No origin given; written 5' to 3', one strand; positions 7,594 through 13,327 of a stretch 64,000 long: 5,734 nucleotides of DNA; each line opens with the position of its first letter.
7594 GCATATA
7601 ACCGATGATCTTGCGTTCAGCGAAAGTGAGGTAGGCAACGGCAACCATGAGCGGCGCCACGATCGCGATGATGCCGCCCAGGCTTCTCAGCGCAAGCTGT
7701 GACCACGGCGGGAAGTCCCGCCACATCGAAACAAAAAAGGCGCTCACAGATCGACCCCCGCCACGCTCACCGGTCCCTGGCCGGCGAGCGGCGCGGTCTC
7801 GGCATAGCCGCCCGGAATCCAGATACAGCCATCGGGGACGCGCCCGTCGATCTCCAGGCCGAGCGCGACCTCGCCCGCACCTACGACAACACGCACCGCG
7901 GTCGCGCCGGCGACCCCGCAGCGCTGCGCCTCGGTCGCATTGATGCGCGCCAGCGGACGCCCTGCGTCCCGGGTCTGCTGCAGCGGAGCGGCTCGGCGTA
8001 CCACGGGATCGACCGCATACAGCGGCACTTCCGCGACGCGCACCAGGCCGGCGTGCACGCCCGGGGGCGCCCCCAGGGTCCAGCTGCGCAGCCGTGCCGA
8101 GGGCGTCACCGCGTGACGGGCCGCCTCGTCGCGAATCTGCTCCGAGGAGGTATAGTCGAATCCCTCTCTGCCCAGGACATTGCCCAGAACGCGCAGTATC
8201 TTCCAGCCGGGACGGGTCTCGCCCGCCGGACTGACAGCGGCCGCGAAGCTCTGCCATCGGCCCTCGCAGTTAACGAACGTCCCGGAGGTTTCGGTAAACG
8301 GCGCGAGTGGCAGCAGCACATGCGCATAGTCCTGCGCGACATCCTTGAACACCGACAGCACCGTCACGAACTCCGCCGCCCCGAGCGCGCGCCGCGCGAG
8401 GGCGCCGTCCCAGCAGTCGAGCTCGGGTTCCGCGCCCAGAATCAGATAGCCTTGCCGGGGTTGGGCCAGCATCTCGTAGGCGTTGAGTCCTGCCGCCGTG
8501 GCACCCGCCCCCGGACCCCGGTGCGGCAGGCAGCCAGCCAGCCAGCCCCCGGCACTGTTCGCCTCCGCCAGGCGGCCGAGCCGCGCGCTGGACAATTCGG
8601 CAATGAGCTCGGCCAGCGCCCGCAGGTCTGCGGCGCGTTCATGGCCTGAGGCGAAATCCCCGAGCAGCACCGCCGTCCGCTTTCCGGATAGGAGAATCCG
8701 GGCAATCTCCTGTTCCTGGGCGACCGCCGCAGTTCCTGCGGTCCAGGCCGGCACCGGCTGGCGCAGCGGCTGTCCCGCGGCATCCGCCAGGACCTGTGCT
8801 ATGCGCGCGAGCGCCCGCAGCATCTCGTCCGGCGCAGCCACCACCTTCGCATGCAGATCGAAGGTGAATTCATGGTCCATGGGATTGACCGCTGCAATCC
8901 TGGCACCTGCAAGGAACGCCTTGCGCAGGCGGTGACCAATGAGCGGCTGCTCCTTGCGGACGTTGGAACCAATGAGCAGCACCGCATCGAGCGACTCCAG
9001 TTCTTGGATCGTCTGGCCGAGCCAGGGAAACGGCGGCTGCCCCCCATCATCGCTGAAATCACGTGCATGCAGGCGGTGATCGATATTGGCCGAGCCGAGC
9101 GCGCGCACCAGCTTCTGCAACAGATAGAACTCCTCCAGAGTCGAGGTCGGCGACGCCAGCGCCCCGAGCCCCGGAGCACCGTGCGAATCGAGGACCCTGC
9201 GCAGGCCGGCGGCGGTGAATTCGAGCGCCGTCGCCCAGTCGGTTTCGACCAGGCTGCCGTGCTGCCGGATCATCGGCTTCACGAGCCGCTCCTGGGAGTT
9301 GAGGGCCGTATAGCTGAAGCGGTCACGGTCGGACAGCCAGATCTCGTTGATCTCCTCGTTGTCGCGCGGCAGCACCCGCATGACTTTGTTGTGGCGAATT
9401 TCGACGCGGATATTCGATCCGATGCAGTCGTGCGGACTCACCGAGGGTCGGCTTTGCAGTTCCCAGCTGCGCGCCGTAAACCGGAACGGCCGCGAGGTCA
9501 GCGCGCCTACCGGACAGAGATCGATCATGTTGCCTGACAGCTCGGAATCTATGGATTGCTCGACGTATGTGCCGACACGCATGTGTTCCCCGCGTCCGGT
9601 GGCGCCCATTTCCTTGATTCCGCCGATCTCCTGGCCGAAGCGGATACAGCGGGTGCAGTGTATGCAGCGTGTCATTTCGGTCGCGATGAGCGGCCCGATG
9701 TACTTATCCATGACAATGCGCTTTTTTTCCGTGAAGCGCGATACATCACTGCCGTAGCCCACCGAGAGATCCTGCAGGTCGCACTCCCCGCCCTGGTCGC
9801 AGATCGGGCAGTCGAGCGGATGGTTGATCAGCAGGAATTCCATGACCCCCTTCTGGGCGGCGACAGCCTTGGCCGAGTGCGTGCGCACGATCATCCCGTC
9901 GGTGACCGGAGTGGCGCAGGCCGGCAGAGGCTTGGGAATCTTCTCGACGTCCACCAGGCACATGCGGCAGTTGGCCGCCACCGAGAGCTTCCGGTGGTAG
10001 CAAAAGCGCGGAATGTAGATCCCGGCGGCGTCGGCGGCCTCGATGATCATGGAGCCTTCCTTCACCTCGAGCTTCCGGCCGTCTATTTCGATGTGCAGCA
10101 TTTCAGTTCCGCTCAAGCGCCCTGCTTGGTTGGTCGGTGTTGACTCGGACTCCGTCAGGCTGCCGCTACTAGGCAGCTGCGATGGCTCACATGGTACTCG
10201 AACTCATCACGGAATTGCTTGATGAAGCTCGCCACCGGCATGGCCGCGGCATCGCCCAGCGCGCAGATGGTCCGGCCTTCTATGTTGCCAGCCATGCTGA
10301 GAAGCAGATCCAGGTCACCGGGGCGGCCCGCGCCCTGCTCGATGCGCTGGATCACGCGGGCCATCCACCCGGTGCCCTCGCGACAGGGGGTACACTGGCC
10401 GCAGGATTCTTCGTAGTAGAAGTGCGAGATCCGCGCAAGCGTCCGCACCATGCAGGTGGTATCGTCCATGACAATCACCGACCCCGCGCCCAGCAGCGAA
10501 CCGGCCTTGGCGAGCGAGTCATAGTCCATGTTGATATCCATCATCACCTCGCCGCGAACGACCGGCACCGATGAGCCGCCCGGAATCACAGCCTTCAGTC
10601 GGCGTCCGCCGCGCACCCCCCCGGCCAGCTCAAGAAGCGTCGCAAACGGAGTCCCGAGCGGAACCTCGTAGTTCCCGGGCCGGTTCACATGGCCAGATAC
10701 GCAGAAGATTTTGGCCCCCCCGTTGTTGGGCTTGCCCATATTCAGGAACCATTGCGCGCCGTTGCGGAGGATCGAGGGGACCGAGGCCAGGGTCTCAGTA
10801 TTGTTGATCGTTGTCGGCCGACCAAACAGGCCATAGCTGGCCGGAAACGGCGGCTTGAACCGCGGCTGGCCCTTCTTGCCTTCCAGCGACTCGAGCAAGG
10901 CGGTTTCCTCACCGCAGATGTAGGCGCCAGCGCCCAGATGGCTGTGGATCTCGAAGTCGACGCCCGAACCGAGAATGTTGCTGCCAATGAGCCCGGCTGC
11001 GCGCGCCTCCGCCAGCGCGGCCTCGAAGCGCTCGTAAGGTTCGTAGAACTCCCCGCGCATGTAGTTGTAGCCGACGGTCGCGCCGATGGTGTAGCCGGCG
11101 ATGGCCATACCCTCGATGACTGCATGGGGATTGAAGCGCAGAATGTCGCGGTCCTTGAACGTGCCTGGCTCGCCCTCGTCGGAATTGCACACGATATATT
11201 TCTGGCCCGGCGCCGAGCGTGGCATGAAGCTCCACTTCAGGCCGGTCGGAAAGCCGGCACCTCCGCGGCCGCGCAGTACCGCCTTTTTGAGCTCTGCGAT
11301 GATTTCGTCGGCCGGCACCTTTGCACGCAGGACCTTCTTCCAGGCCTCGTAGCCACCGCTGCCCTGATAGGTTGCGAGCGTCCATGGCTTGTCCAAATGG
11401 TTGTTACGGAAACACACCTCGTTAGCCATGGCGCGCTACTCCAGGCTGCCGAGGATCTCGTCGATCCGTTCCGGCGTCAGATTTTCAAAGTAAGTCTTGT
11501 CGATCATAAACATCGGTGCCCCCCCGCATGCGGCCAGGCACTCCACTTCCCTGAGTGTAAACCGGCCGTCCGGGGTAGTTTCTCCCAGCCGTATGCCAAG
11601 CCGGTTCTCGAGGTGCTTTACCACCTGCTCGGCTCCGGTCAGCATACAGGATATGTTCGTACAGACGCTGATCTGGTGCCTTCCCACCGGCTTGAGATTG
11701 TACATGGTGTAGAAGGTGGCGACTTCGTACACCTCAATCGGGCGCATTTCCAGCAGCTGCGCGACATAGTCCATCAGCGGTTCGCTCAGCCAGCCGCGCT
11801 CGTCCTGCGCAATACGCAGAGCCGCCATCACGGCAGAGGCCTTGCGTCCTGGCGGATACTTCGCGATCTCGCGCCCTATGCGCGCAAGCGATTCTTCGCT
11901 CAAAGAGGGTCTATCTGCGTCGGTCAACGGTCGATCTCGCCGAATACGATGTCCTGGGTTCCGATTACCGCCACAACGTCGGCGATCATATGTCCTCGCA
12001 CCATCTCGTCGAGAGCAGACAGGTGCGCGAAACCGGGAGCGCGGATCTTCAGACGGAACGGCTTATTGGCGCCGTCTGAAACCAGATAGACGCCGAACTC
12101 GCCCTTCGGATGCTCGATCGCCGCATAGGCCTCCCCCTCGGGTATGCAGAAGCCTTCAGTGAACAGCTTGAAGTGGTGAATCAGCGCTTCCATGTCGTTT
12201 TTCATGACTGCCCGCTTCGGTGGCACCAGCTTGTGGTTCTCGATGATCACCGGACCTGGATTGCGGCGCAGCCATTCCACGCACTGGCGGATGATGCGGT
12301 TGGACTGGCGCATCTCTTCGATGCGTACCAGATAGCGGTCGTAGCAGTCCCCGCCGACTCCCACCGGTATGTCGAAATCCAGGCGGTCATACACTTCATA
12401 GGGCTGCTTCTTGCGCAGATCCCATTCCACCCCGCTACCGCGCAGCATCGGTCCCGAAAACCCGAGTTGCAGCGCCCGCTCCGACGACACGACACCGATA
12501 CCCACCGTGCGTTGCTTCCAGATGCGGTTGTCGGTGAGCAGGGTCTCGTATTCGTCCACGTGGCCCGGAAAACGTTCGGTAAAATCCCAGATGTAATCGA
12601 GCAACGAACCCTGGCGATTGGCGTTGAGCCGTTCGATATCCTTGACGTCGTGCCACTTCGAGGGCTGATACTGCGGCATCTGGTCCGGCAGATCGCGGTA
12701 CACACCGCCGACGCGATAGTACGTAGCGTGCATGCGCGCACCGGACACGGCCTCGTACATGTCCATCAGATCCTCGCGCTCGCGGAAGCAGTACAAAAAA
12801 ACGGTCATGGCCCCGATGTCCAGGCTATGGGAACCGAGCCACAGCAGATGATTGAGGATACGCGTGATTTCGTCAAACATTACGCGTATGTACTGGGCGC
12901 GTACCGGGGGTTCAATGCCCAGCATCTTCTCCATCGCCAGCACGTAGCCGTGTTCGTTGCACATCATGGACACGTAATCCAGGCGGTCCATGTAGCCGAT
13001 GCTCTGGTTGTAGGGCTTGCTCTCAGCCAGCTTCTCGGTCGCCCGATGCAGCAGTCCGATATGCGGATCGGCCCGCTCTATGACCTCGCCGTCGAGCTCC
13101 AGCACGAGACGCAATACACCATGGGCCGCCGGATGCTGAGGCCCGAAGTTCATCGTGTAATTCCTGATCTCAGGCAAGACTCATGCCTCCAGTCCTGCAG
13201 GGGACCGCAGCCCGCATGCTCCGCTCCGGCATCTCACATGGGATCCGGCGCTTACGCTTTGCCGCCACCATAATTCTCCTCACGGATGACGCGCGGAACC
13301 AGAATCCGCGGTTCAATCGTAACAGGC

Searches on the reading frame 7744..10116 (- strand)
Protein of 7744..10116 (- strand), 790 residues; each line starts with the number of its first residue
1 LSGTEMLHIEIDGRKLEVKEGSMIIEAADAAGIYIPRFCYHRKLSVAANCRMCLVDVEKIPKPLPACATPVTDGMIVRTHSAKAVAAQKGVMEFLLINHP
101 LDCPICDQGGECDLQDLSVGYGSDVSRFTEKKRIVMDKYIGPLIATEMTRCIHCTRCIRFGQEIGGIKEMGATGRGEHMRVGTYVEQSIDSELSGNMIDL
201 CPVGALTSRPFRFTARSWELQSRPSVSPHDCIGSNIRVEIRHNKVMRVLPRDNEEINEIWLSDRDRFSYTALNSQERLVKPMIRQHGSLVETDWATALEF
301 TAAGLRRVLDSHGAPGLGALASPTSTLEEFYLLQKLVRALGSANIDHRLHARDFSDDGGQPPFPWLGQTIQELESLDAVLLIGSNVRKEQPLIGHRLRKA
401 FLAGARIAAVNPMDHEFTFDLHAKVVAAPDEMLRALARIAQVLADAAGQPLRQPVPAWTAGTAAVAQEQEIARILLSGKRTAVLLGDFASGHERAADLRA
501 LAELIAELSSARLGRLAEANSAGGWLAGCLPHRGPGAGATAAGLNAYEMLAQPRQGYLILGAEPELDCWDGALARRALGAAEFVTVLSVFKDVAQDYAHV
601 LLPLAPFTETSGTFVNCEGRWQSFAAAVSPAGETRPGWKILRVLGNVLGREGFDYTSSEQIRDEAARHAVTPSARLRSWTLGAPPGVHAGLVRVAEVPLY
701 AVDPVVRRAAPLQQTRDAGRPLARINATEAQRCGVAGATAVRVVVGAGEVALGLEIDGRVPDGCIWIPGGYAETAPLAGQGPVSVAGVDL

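Call 61: search_protein_families(library=ncbifam, proteins=[window:7744-10116:-], max_evalue=1e-10)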
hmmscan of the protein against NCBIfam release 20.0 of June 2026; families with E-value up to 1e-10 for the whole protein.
window:7744-10116:- (790 aa): 10 families
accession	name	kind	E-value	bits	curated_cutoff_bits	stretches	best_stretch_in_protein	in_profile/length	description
TIGR01973.1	NuoG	equivalog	7.8e-204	678.9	470.05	1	9-644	1-606/606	NADH-quinone oxidoreductase subunit NuoG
NF005895.0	PRK07860.1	equivalog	1.2e-133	447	802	1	4-769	15-778/811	NADH-quinone oxidoreductase subunit G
NF006305.0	PRK08493.1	equivalog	1.8e-50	171.9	591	1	6-273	1-291/819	NADH-quinone oxidoreductase subunit G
NF040763.1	FeFe_hydrog_A6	exception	3.6e-50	170.9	765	1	8-209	2-208/571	NADH-dependent [FeFe] hydrogenase, group A6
TIGR01591.1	Fdh-alpha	equivalog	2.5e-47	161.4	666.25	2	228-418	4-198/672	formate dehydrogenase subunit alpha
NF005745.0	PRK07569.1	equivalog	1.1e-38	133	333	1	7-209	4-210/238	bidirectional hydrogenase complex protein HoxU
NF047855.1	AssmNtatRedNasC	equivalog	3.6e-28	98.3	1100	2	542-665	394-522/708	assimilatory nitrate reductase catalytic subunit NasC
NF040762.1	Hydr_FeFe_Clost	exception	1.2e-25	90.2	900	1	8-210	2-208/572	ferredoxin hydrogenase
NF009454.0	PRK12814.1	equivalog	9.5e-22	77.1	916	1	7-103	4-100/657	putative NADPH-dependent glutamate synthase small subunit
NF041323.1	Nitr_red_NasA_Halo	equivalog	6.9e-15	54.6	1000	0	272-345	46-119/673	assimilatory nitrate reductase NasA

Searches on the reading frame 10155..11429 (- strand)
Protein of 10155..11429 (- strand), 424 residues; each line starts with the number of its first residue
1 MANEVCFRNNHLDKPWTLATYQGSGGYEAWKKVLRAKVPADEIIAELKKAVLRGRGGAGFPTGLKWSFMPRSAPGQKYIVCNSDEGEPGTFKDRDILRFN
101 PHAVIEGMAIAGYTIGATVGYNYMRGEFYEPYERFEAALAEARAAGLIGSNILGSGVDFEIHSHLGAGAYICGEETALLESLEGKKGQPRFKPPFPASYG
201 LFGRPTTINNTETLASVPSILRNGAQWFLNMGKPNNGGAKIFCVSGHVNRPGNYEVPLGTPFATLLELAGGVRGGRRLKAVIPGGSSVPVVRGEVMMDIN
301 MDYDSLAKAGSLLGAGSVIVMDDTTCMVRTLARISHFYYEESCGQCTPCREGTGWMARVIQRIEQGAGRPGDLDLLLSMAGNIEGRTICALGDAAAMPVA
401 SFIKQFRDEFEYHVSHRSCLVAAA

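Call 61: search_protein_families(library=ncbifam, proteins=[window:10155-11429:-], max_evalue=1e-10)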
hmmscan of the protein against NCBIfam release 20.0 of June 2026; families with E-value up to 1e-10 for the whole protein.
window:10155-11429:- (424 aa): 4 families
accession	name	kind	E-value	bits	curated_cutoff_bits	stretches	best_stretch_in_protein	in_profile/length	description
TIGR01959.1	nuoF_fam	equivalog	2.4e-195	648.7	558.65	1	8-414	4-410/410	NADH-quinone oxidoreductase subunit NuoF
NF010120.0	PRK13596.1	equivalog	2e-166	553.8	389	1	6-416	8-419/433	NADH-quinone oxidoreductase subunit NuoF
NF008436.0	PRK11278.1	equivalog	7.9e-124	413.9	749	1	8-417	17-429/448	NADH-quinone oxidoreductase subunit NuoF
TIGR01945.1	rnfC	subfamily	4.7e-11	41.9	245.95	0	36-112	117-191/435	RnfABCDGE type electron transport complex subunit C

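Call 73: search_protein_families(library=ncbifam, proteins=[L103:4330-4722:+, L103:19967-20395:+], max_evalue=0.00001)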
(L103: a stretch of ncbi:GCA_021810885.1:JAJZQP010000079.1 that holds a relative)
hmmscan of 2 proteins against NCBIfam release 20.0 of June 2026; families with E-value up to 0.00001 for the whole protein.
L103:4330-4722:+ (130 aa): 0 families

L103:19967-20395:+ (142 aa): 2 families
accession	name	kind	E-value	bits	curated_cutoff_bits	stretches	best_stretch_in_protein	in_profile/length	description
NF001195.0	PRK00162.1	equivalog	6.1e-09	36.1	102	1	82-118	59-95/108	thiosulfate sulfurtransferase GlpE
NF006444.0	PRK08762.1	equivalog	1.5e-07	30.4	449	1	8-117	16-105/387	molybdopterin-synthase adenylyltransferase MoeB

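Call 93: search_protein_families(library=pfam, proteins=[L103:18531-18779:+, L103:4330-4722:+], max_evalue=0.05)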
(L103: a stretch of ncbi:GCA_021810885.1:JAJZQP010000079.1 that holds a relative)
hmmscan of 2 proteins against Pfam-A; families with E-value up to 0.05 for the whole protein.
L103:18531-18779:+ (82 aa): 0 families

L103:4330-4722:+ (130 aa): 0 families

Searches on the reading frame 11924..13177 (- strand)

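Call 61: search_protein_families(library=ncbifam, proteins=[window:11924-13177:-], max_evalue=1e-10)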
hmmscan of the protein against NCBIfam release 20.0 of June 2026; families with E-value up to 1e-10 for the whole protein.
window:11924-13177:- (417 aa): 7 families
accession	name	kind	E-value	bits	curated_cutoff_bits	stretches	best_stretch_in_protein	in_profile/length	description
NF004739.1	PRK06075.1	equivalog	3.9e-194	644.7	360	1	7-417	1-384/384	NADH-quinone oxidoreductase subunit D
TIGR01962.1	NuoD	equivalog_domain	3.6e-182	605.5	459.35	1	6-417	2-386/386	NADH dehydrogenase (quinone) subunit D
NF009808.0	PRK13292.1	equivalog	3e-131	438.8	1156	1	6-417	407-791/791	NADH-quinone oxidoreductase subunit B/C/D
NF008974.0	PRK12322.1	equivalog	3.3e-127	424.4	522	3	6-167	6-167/366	NADH-quinone oxidoreductase subunit D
NF008728.0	PRK11742.1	equivalog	5.2e-119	398.3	840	2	196-417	379-598/598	NADH-quinone oxidoreductase subunit C/D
NF005649.0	PRK07415.1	equivalog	9.5e-114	380.5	583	2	193-417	173-394/394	NAD(P)H-quinone oxidoreductase subunit H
NF040602.1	F420_dehyd_FpoD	exception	2.1e-97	326.5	600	2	205-417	181-372/372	F420H2 dehydrogenase subunit FpoD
